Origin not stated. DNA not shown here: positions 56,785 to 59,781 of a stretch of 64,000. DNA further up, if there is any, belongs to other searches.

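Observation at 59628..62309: PHP-phosphoesterase::SMC-like ABC-ATPase fusion translationally coupled (ATGA) to a type III restriction enzyme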

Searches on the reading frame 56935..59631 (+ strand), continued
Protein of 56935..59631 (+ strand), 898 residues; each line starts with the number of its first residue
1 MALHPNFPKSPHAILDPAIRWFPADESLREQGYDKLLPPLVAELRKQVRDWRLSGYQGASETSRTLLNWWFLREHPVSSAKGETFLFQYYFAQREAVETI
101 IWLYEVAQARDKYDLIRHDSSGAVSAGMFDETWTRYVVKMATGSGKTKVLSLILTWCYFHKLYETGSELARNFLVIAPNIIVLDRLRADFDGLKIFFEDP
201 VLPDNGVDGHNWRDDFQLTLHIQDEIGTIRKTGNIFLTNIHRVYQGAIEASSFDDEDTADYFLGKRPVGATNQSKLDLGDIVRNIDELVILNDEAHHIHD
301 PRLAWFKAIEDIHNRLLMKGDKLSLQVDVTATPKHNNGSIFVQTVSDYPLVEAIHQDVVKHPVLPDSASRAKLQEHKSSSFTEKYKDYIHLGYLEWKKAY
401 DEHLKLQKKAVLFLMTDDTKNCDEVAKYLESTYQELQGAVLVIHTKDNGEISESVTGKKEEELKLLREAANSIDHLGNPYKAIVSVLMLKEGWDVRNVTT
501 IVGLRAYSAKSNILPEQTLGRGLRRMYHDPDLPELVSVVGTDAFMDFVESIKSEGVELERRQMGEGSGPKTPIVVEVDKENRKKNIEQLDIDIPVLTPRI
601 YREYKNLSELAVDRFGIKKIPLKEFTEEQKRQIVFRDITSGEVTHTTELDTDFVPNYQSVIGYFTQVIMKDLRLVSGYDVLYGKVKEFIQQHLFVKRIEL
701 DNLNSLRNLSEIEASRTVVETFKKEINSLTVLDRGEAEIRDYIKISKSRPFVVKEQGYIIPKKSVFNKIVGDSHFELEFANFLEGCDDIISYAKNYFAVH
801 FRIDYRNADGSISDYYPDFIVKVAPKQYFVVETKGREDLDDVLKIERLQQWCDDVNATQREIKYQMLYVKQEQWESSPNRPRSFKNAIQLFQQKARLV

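Call 81: search_protein_families(library=ncbifam, proteins=[L093:8684-11476:+, L100:3128-4990:+, L092:8686-11166:+, L106:8667-10652:+, L106:7687-8667:+, L099:4314-4964:+], max_evalue=0.00001)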
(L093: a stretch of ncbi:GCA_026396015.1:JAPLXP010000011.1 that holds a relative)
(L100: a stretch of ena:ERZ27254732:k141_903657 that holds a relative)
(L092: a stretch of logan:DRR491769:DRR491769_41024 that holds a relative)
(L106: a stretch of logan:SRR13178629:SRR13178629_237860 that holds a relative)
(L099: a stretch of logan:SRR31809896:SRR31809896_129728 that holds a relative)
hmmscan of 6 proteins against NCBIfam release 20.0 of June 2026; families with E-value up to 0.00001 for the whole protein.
L093:8684-11476:+ (931 aa): 6 families
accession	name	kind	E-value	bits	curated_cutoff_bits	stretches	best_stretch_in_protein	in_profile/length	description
NF045780.1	TrlF_fam_ATP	equivalog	2.9e-141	473.1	350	1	3-930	1-944/944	TrlF family AAA-like ATPase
NF042955.1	Ppl_antiphage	equivalog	1.1e-47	162.6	1000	2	802-927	758-880/882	anti-phage protein Ppl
NF045781.1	Spaf1101_AAA_ATP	equivalog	7.1e-43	147.1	475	2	784-929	685-832/836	Spaf_1101 family AAA-like ATPase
NF003034.1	PRK03918.1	equivalog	8.1e-08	30.7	700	1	283-676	3-391/878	DNA double-strand break repair ATPase Rad50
NF000355.4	ribo_prot_ABC_F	equivalog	4e-07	29.3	380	1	775-871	82-176/499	ribosomal protection-like ABC-F family protein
TIGR04521.1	ECF_ATPase_2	equivalog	2.3e-06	26.9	330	0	290-324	17-52/279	energy-coupling factor transporter ATPase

L100:3128-4990:+ (621 aa): 1 family
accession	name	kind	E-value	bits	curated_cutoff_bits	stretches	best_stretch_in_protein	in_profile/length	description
NF038234.1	retron_eff_Eco8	equivalog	1.7e-07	30.3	250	1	1-141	1-132/679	retron Eco8 family effector endonuclease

L092:8686-11166:+ (827 aa): 0 families

L106:8667-10652:+ (662 aa): 5 families
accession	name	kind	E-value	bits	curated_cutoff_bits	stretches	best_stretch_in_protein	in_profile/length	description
NF042943.1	HerA_antiphage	equivalog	8e-13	47.8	800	1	498-620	392-516/566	anti-phage-associated helicase HerA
NF040819.1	helicase_HerA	equivalog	1.9e-09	36.6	970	0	546-608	407-469/561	DNA double-strand break repair helicase HerA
NF053655.1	CedD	equivalog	2.1e-09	36.6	600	1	502-603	383-476/527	DNA-translocating ATPase CedD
NF042944.1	HerA_antiphage_2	equivalog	2.6e-09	36.4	850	0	543-611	429-500/576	anti-phage-associated helicase HerA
NF040937.1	HerA_Thermprot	equivalog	5e-07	28.5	800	1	490-606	297-414/487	DNA double-strand break repair helicase HerA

L106:7687-8667:+ (327 aa): 3 families
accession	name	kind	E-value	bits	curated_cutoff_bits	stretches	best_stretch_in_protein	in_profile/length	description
NF008572.0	PRK11524.1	equivalog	1.2e-13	50.9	292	1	250-314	193-257/294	adenine-specific DNA-methyltransferase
NF050803.1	DnaMtaseCcrMCaul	equivalog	1.6e-11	43.8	830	1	250-317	184-251/350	adenine-specific DNA-methyltransferase CcrM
NF010253.0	PRK13699.1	subfamily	7.1e-11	42.2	244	1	251-312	143-204/226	DNA methyltransferase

L099:4314-4964:+ (217 aa): 9 families
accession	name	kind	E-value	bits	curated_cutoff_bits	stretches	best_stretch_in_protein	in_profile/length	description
NF045780.1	TrlF_fam_ATP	equivalog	6.2e-32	111.3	350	1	5-192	2-207/944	TrlF family AAA-like ATPase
NF042955.1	Ppl_antiphage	equivalog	8.6e-19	67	1000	1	8-171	4-177/882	anti-phage protein Ppl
NF045781.1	Spaf1101_AAA_ATP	equivalog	6.5e-15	54.6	475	1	33-189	97-252/836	Spaf_1101 family AAA-like ATPase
NF041577.1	nside_bi_sphtase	equivalog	1.1e-13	51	400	1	10-106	3-94/276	3',5'-nucleoside bisphosphate phosphatase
NF047791.1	RNaseRnm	equivalog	1.4e-11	44.2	375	1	11-106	3-95/275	RNase RNM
NF038032.1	CehA_McbA_metalo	domain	4.3e-10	39.5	80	1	9-88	3-75/315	CehA/McbA family metallohydrolase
NF004225.0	PRK05672.1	subfamily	4.5e-07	28.3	939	1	12-130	8-126/1047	error-prone DNA polymerase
NF001688.0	PRK00448.1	equivalog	4.4e-06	24.5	873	1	8-85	336-411/1445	PolC-type DNA polymerase III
NF041661.1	Cycl_ph_dihydrol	equivalog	4.5e-06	26.2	500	1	12-89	1-76/259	phosphoribosyl 1,2-cyclic phosphate 1,2-diphosphodiesterase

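Call 84: find_related_loci(query=window:56935-59628:+, collection=viral_contigs, flank=7000)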
Query window:56935-59628:+ (898 aa) in viral_contigs; peptide patterns used: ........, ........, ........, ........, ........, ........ (x = any residue, [..] = any of these).
17 stretches matched a pattern; 4 encode a relative of the query (tblastn E <= 1e-3); 4 distinct loci.
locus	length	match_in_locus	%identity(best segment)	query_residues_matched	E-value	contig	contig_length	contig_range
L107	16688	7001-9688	73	1-894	0e+0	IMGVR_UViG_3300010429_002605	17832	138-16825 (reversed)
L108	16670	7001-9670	69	1-893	0e+0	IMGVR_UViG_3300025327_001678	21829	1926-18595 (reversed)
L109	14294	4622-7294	68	1-892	0e+0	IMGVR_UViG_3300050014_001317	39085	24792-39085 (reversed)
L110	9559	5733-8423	62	1-896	0e+0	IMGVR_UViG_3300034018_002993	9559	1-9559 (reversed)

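Call 86: search_protein_families(library=pfam, proteins=[L107:9657-11312:+, L107:11320-12801:+, L092:5385-5993:+, L095:5186-5986:+, L108:5265-6158:+, L108:6158-6985:+, L109:3799-4617:+, L100:7679-8404:+, L110:8451-9062:+, L092:11166-12266:+], max_evalue=0.001)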
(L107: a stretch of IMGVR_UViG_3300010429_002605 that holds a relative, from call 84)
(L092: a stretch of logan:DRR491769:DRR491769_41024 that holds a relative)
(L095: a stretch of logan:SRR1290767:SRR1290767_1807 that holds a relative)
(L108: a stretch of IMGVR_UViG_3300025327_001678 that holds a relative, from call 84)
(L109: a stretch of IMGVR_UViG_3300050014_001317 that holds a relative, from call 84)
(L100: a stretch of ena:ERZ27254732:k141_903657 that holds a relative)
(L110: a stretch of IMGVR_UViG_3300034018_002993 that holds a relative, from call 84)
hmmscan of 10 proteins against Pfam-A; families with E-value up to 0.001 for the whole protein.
L107:9657-11312:+ (552 aa): 10 families
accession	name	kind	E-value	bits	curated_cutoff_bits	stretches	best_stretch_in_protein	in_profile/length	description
PF05970.20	PIF1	-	4.5e-27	95.5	25.9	1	65-246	25-216/223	PIF1-like helicase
PF13604.12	AAA_30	-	1.7e-13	51.1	27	1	58-248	14-174/191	AAA domain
PF13245.12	AAA_19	-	2.2e-11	44.5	25.1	1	63-188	12-133/134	AAA domain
PF02689.20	Herpes_Helicase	-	6.1e-09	34.9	27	1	393-453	722-783/808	Helicase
PF13401.12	AAA_22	-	8.8e-08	33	27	1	61-183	4-125/130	AAA domain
PF01443.25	Viral_helicase1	-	4.4e-06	27.1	21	0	66-117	2-37/228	Viral superfamily 1 RNA helicase core domain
PF18335.7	SH3_13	-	5.1e-05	23.4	41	1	319-355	25-63/65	ATP-dependent RecD-like DNA helicase SH3 domain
PF13191.12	AAA_16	-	0.00033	21.6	32.6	1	59-97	21-52/167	AAA ATPase domain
PF13173.12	AAA_14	-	0.00055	20.4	27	0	63-160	3-86/129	AAA domain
PF13538.12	UvrD_C_2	-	0.00062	20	27.4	0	402-441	3-47/52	UvrD-like helicase C-terminal domain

L107:11320-12801:+ (494 aa): 1 family
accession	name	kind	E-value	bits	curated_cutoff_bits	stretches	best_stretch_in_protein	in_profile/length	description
PF11074.14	DUF2779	-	5.8e-36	124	23.3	1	298-423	1-126/126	Domain of unknown function(DUF2779)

L092:5385-5993:+ (203 aa): 0 families

L095:5186-5986:+ (267 aa): 0 families

L108:5265-6158:+ (298 aa): 2 families
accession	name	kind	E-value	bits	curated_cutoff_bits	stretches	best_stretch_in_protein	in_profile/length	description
PF04343.18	DUF488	-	2.6e-26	93.1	22.2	1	169-287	3-121/121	Domain of unknown function DUF488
PF22751.1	DUF488-N3a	-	2.4e-06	28.3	27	1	230-289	55-116/118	Active DUF488-N3 subclade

L108:6158-6985:+ (276 aa): 0 families

L109:3799-4617:+ (273 aa): 1 family
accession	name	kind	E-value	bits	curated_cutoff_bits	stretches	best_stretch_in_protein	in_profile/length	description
PF04383.19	KilA-N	-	4.4e-24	84.8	23.8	1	9-138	4-105/107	KilA-N domain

L100:7679-8404:+ (242 aa): 0 families

L110:8451-9062:+ (204 aa): 2 families
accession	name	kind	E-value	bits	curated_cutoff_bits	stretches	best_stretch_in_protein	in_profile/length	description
PF13455.12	MUG113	-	9.4e-18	65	22.3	1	17-88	1-71/73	Meiotically up-regulated gene 113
PF10544.15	T5orf172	-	2.9e-17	63.4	20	1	4-90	2-100/101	T5orf172 domain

L092:11166-12266:+ (367 aa): 0 families
